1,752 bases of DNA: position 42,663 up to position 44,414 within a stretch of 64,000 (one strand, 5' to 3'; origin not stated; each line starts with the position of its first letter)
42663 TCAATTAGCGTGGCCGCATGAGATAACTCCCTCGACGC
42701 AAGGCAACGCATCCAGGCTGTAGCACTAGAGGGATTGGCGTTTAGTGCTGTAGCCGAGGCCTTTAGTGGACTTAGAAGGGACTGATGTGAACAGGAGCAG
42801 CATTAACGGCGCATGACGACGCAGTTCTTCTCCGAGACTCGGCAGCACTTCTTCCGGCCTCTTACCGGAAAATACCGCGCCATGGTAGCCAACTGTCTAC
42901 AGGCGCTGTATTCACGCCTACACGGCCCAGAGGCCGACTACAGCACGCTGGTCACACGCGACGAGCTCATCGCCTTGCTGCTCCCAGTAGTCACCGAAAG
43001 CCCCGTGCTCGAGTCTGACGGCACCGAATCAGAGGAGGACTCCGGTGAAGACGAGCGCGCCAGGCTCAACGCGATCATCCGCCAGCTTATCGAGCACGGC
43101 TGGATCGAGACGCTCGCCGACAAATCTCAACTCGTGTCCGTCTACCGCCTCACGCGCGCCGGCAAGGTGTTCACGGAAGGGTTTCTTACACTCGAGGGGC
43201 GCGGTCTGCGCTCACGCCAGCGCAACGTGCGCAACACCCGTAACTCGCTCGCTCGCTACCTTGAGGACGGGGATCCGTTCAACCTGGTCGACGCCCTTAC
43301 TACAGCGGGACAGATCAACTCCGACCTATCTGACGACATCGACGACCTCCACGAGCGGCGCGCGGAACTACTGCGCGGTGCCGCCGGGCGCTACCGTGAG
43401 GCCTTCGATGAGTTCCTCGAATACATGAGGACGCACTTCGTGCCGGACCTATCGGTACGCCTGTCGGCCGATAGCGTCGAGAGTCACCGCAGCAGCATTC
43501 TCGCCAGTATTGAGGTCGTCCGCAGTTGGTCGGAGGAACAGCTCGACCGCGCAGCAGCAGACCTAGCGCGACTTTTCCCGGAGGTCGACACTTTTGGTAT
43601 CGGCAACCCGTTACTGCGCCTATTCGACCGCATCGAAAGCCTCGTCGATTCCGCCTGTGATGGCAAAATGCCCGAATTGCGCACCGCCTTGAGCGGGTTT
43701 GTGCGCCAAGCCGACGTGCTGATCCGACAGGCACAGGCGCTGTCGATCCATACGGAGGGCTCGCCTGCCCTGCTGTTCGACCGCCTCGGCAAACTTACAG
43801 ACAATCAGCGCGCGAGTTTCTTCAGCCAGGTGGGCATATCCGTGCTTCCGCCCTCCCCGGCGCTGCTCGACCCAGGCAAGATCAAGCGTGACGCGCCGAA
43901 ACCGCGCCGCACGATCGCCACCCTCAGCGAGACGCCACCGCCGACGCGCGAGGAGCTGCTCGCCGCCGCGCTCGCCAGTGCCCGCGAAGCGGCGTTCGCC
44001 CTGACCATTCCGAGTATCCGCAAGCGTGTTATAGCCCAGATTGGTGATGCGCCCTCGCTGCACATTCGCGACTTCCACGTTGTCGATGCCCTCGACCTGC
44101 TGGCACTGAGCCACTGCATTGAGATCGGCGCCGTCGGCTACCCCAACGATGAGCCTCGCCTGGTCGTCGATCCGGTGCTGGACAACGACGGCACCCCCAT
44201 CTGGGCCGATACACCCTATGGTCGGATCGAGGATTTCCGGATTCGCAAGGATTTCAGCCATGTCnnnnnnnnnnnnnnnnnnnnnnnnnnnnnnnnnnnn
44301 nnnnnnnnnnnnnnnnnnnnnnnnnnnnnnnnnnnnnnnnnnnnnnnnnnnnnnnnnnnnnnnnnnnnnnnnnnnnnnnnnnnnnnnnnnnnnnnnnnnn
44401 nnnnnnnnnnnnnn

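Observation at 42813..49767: Translationally coupled four-gene SMC-like/Toprim operon with Wadjet (JetABCD / MksBEFG-like) architecture, subtype unassigned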

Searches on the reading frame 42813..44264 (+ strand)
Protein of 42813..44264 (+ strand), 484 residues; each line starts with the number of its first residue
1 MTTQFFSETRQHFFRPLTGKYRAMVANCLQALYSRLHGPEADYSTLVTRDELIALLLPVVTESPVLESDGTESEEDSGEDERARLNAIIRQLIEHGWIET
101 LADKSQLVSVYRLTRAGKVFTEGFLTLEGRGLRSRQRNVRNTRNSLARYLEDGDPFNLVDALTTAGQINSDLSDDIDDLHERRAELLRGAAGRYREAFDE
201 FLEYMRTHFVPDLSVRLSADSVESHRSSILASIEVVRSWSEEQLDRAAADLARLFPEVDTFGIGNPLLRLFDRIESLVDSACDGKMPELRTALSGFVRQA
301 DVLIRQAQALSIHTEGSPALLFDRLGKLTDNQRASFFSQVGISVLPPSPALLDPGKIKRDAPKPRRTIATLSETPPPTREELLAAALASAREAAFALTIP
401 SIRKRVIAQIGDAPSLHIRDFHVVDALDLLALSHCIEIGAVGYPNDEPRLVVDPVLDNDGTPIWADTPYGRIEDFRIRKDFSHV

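Call 3: search_protein_families(library=pfam, proteins=[window:42813-44264:+], max_evalue=0.01)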
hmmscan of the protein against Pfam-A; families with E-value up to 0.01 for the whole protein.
window:42813-44264:+ (484 aa): 1 family
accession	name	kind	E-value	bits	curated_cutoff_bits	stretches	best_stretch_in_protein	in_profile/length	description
PF18982.5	JetA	-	1.7e-13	50.4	26.2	1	45-433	12-396/434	Wadjet protein JetA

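Call 4: search_protein_families(library=padloc, proteins=[window:42813-44264:+], max_evalue=0.01)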
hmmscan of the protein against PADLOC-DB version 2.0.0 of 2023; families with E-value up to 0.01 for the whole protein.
window:42813-44264:+ (484 aa): 9 families
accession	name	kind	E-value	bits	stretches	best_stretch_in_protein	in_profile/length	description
PDLC00445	JetA1|JetA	-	7.9e-102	339.8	1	5-458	2-454/480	DUF5716 domain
PDLC00462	JetA1|JetA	-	5.3e-95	316.8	1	4-437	1-437/475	DUF5716 domain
PDLC00442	JetA1|JetA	-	4.2e-10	37.1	1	3-104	3-100/467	DUF5716 domain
PDLC00449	JetA1|JetA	-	1.9e-07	28.4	1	4-229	2-224/464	DUF5716 domain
PDLC00467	JetA1|JetA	-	2.7e-07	27.8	1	6-100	4-103/474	DUF5716 domain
PDLC00466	JetA1|JetA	-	2.3e-06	24.7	1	5-216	3-207/465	DUF5716 domain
PDLC00456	JetA1|JetA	-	9.1e-05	19.3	1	4-99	10-104/482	DUF5716 domain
PDLC00458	JetA1|JetA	-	0.00022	18.1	1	4-99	2-98/470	DUF5716 domain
PDLC00443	JetA1|JetA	-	0.0032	14.2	0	6-100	3-97/466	DUF5716 domain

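Call 5: search_protein_families(library=ncbifam, proteins=[window:42813-44264:+], max_evalue=0.01)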
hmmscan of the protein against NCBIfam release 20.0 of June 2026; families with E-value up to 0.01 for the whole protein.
window:42813-44264:+ (484 aa): 0 families

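Call 8: search_solved_structures(query=window:42813-44264:+, max_evalue=0.01, show_alignments=1)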
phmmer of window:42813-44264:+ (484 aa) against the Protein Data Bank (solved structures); distinct sequences matched with E-value up to 0.01: 0.

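Call 33: find_homologous_proteins(query=window:42813-44264:+, max_evalue=0.001)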
Query window:42813-44264:+ (484 aa): 92 proteins with E <= 0.001 among 8000 candidates.
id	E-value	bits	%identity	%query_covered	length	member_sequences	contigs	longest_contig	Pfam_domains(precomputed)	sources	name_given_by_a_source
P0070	4.0e-294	994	93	100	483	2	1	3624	PF18982.6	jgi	jgi:hypothetical protein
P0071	6.4e-268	907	84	99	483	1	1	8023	PF18982.6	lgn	-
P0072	9.1e-247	837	77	99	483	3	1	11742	PF18982.6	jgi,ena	-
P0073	3.2e-244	829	78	99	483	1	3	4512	PF18982.6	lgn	-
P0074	3.7e-217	740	71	95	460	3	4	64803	PF18982.6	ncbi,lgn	ncbi:MAG: Wadjet anti-phage system protein JetA family protein [Candidatus Thiodiazotropha endolucin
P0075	1.2e-120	422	44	99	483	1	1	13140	PF18982.6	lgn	-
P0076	3.4e-119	417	45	99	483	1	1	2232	PF18982.6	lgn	-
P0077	1.4e-111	392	43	99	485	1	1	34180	PF18982.6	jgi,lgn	-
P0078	1.3e-99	352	40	98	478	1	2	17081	PF18982.6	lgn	-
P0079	1.7e-99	352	40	98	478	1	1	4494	PF18982.6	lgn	-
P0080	5.8e-95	337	40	96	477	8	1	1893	PF18982.6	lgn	-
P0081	1.5e-88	316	37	93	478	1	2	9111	PF18982.6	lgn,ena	-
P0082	1.1e-79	287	37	98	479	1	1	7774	PF18982.6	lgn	-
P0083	4.6e-74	268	38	96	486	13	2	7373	PF18982.6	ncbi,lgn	-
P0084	2.0e-72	263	35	94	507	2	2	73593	PF18982.6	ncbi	-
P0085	2.1e-72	263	35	93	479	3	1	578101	PF18982.6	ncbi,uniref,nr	ncbi:Wadjet anti-phage system protein JetA family protein [Microbulbifer elongatus]|uniref:Wadjet an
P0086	5.1e-71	258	35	98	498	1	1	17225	PF18982.6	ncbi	-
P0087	1.0e-70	257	36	94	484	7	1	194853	PF18982.6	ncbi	-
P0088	1.3e-70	257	35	93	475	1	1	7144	PF18982.6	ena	-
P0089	2.0e-70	256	35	92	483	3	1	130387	PF18982.6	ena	-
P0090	3.0e-70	256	33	97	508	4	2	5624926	PF18982.6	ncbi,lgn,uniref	ncbi:hypothetical protein R50073_22320 [Maricurvus nonylphenolicus]|uniref:Wadjet anti-phage system 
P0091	6.8e-70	254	33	98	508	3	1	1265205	PF18982.6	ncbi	-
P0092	2.3e-69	253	34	93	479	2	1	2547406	PF18982.6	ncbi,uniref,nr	ncbi:Wadjet anti-phage system protein JetA family protein [Microbulbifer sp. Q7]|uniref:Wadjet anti-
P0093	6.4e-69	251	35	93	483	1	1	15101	PF18982.6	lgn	-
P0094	7.1e-69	251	35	93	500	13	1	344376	PF18982.6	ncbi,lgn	-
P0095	9.7e-69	251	34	93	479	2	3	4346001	PF18982.6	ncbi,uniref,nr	ncbi:Wadjet anti-phage system protein JetA family protein [Microbulbifer celer]|uniref:Wadjet anti-p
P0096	1.4e-68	250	34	93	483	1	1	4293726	PF18982.6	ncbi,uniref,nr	ncbi:flagellar protein FliT [Bacterioplanes sanyensis]|uniref:Flagellar protein FliT n=1 Tax=Bacteri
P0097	6.4e-68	248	34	93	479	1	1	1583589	PF18982.6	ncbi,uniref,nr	ncbi:Wadjet anti-phage system protein JetA family protein [Microbulbifer pacificus]|uniref:Wadjet an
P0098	6.8e-68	248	34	92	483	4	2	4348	PF18982.6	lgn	-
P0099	8.3e-68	248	33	92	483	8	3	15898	PF18982.6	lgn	-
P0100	1.3e-67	247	34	93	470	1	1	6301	PF18982.6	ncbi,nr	ncbi:MAG: DUF5716 family protein, partial [Oleibacter sp.]|nr:DUF5716 family protein [Thalassolituus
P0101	1.5e-67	247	35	88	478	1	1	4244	PF18982.6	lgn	-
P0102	1.8e-67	246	34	93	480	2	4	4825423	PF18982.6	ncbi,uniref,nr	ncbi:Wadjet anti-phage system protein JetA family protein [Microbulbifer halophilus]|uniref:Wadjet a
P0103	2.4e-67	246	34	93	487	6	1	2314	PF18982.6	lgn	-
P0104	2.6e-67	246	34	93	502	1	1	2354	PF18982.6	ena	-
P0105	4.5e-67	245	33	98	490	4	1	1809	PF18982.6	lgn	-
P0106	8.9e-67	244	35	92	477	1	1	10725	PF18982.6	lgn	-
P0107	1.1e-66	244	33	95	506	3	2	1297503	PF18982.6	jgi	jgi:Wadjet protein JetA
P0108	1.4e-66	244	34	93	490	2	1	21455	PF18982.6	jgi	-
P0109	1.4e-66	243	33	98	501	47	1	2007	PF18982.6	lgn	-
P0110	1.6e-66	243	36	92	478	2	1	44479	PF18982.6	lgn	-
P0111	2.1e-66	243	35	91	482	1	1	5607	PF18982.6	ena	-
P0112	2.3e-66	243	33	93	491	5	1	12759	PF18982.6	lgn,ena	-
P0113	2.7e-66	243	33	98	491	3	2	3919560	PF18982.6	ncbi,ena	-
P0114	3.0e-66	242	33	93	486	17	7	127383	PF18982.6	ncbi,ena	-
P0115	3.3e-66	242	34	99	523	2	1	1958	PF18982.6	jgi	jgi:hypothetical protein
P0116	3.4e-66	242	33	90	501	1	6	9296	PF18982.6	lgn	-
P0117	4.2e-66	242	33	93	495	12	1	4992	PF18982.6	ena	-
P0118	4.8e-66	242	35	90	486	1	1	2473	PF18982.6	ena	-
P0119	5.1e-66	242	34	94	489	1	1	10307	PF18982.6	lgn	-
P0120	5.6e-66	242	34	93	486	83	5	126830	PF18982.6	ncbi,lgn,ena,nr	ncbi:MAG: flagellar protein FliT [Thalassolituus sp.]|nr:MAG: flagellar protein FliT [Thalassolituus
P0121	5.8e-66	241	34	93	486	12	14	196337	PF18982.6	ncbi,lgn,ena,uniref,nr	ncbi:Wadjet anti-phage system protein JetA family protein [uncultured Thalassolituus sp.]|uniref:Wad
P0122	6.0e-66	241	34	98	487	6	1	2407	PF18982.6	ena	-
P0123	2.3e-65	240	34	98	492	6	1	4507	PF18982.6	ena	-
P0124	5.5e-65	238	34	88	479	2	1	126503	PF18982.6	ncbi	-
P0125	5.6e-65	238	33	90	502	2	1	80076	PF18982.6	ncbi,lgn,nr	ncbi:MAG TPA: Wadjet anti-phage system protein JetA family protein [Cellvibrio sp.]|nr:Wadjet anti-p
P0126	6.2e-65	238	33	93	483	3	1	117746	PF18982.6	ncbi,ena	-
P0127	8.6e-65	238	35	93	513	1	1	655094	PF18982.6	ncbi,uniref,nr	ncbi:Wadjet anti-phage system protein JetA family protein [Oceanobacter mangrovi]|uniref:Wadjet anti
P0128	2.0e-64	236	34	90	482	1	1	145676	PF18982.6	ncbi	-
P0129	2.4e-64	236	32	97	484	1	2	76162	PF18982.6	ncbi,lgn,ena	-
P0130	5.2e-64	235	43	60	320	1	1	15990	PF18982.6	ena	-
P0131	5.7e-64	235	34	93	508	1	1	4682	PF18982.6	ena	-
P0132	7.0e-64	235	33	98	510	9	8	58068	PF18982.6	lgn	-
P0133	8.0e-64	234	33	93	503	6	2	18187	PF18982.6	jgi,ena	-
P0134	8.0e-64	234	33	90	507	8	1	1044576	PF18982.6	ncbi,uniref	ncbi:Wadjet anti-phage system protein JetA family protein [Bacterioplanoides pacificum]|uniref:Wadje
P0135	9.0e-64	234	33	90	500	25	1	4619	PF18982.6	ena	-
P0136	9.8e-64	234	31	98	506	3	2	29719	PF18982.6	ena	-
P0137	1.0e-63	234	33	90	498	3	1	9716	PF18982.6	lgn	-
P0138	1.3e-63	234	33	98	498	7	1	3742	PF18982.6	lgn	-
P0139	4.3e-63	232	32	98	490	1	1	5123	PF18982.6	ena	-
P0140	4.4e-63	232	32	98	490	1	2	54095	PF18982.6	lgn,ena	-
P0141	1.1e-62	231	34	98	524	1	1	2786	PF18982.6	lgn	-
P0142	1.8e-62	230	32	91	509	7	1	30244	PF18982.6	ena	-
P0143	2.3e-62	230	32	98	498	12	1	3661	PF18982.6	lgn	-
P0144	3.4e-62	229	34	90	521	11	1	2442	PF18982.6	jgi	-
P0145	4.2e-62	229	33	90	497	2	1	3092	PF18982.6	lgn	-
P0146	4.4e-62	229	32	90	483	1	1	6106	PF18982.6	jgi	jgi:hypothetical protein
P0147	5.7e-62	228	34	93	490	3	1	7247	PF18982.6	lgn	-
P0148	1.5e-61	227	31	90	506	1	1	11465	PF18982.6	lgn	-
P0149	5.7e-61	225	31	99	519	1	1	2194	PF18982.6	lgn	-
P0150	2.0e-60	223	33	90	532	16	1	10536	PF18982.6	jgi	jgi:hypothetical protein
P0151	4.1e-60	222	31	98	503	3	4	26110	PF18982.6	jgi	-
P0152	1.4e-59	220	33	90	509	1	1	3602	PF18982.6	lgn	-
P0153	2.7e-59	220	32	90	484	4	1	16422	PF18982.6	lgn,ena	-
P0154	2.9e-59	219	30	98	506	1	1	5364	PF18982.6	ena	-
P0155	4.4e-59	219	29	98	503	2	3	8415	PF18982.6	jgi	-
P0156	4.7e-59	219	32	98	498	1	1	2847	PF18982.6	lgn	-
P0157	2.1e-58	217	34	89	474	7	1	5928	PF18982.6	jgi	jgi:hypothetical protein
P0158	6.6e-58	215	31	98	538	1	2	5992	PF18982.6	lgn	-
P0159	2.4e-57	213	29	98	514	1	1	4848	PF18982.6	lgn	-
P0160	2.4e-56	210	39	68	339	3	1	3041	PF18982.6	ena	-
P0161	1.9e-47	180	42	48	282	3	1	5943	PF18982.6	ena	-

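Call 41: search_solved_structures(query=A2, max_evalue=1, show_alignments=0)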
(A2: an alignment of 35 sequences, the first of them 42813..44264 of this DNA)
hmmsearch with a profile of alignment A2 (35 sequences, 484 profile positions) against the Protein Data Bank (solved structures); distinct sequences matched with E-value up to 1: 1.
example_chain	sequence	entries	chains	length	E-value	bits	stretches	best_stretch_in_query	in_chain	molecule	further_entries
3k0l_A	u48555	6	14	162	0.27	13.4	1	73-103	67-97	Repressor protein | HcaR protein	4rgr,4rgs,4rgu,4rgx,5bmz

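Call 49: predict_structure(alignment_id=A2)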
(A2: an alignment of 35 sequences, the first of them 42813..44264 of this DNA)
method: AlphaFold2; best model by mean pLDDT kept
length: 484 residues; sequences in the alignment: 35
mean_pLDDT: 76.1   pTM: 0.50
mean pLDDT of the five models: 76.1, 75.5, 73.5, 73.2, 70.9
residues with pLDDT >= 90: 54; 70-90: 281; 50-70: 117; < 50: 32
segments of 3 or more residues with pLDDT < 50: 1-6, 73-78, 313-315, 358-360, 364-373
pLDDT, mean of each block of 10 residues (from residue 1): 47 80 89 78 70 89 72 53 88 89 72 86 75 61 88 89 84 79 71 61 65 57 82 93 92 86 85 89 80 76 67 54 81 86 63 53 45 67 81 75 87 88 82 77 69 88 81 86 58
secondary structure, 60 per line:
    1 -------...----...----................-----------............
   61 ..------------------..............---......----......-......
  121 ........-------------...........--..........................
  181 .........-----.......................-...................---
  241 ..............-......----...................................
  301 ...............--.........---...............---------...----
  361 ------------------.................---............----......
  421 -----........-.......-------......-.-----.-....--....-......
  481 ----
elements in order: H22-37 H49-62 H81-94 E98-103 E108-113 H115-128 H142-152 H155-189 H195-217 H219-237 H241-254 H256-261 H266-315 H318-326 H330-344 H379-395 H399-410 E415-417 H426-433 H435-441 E449-454 E464-467 E470-473 E475-480

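Call 54: fold_search(model_id=the predicted structure, library=pdb)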
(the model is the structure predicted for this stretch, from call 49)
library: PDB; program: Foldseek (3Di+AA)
matches with E <= 10: 481; with E <= 0.001: 9
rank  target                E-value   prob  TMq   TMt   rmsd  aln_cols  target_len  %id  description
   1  9gm7_C                4.3e-06  1.00  0.18  0.19  45.1       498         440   15  MukBEF in a nucleotide-bound state with open neck gate (monomer) (released 2025-03-26)
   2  9qe0_E                6.7e-06  1.00  0.22  0.21  29.7       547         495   14  Neobacillus vireti Wadjet-II JetABC dimer (released 2025-06-25)
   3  7nz2_C1               1.2e-05  1.00  0.18  0.19  31.1       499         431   16  Cryo-EM structure of the MukBEF-MatP-DNA tetrad (released 2021-07-07)
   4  3euh_B                6.4e-05  1.00  0.17  0.25  17.9       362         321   15  Crystal Structure of the MukE-MukF Complex (released 2009-01-20)
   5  3euh_A                1.4e-04  1.00  0.17  0.22  19.1       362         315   15  Crystal Structure of the MukE-MukF Complex (released 2009-01-20)
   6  9gm7_D                1.7e-04  1.00  0.17  0.26  17.0       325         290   16  MukBEF in a nucleotide-bound state with open neck gate (monomer) (released 2025-03-26)
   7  9gm9_D                4.1e-04  1.00  0.17  0.25  19.0       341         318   15  MukBEF in a DNA capture state (released 2025-03-26)
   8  3rpu_X                6.4e-04  0.99  0.16  0.23  19.0       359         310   11  Crystal structure of the MukE-MukF complex (released 2012-03-14)
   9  8q72_E                9.5e-04  0.97  0.20  0.21  31.5       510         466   13  E. coli plasmid-borne JetABCD(E248A) core in a cleavage-competent state (released 2024-01-31)
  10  3rpu_A                1.2e-03  0.99  0.18  0.24  18.6       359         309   12  Crystal structure of the MukE-MukF complex (released 2012-03-14)
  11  9gmb_C                2.4e-03  0.98  0.17  0.24  18.4       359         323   15  MukEF in complex with the phage protein gp5.9 (released 2025-03-26)
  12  9gmb_D                2.6e-03  0.99  0.17  0.28  17.6       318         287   14  MukEF in complex with the phage protein gp5.9 (released 2025-03-26)
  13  3rpu_B                5.0e-03  0.90  0.16  0.21  16.8       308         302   14  Crystal structure of the MukE-MukF complex (released 2012-03-14)
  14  1t98_A                2.3e-02  0.91  0.16  0.28  16.8       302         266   14  Crystal Structure of MukF(1-287) (released 2005-05-24)
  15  8dk2_A                2.5e-02  0.85  0.26  0.28  26.2       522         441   14  CryoEM structure of Pseudomonas aeruginosa PA14 JetABC in an unclamped state trapped in ATP dependent dimeric form (released 2022-10-05)
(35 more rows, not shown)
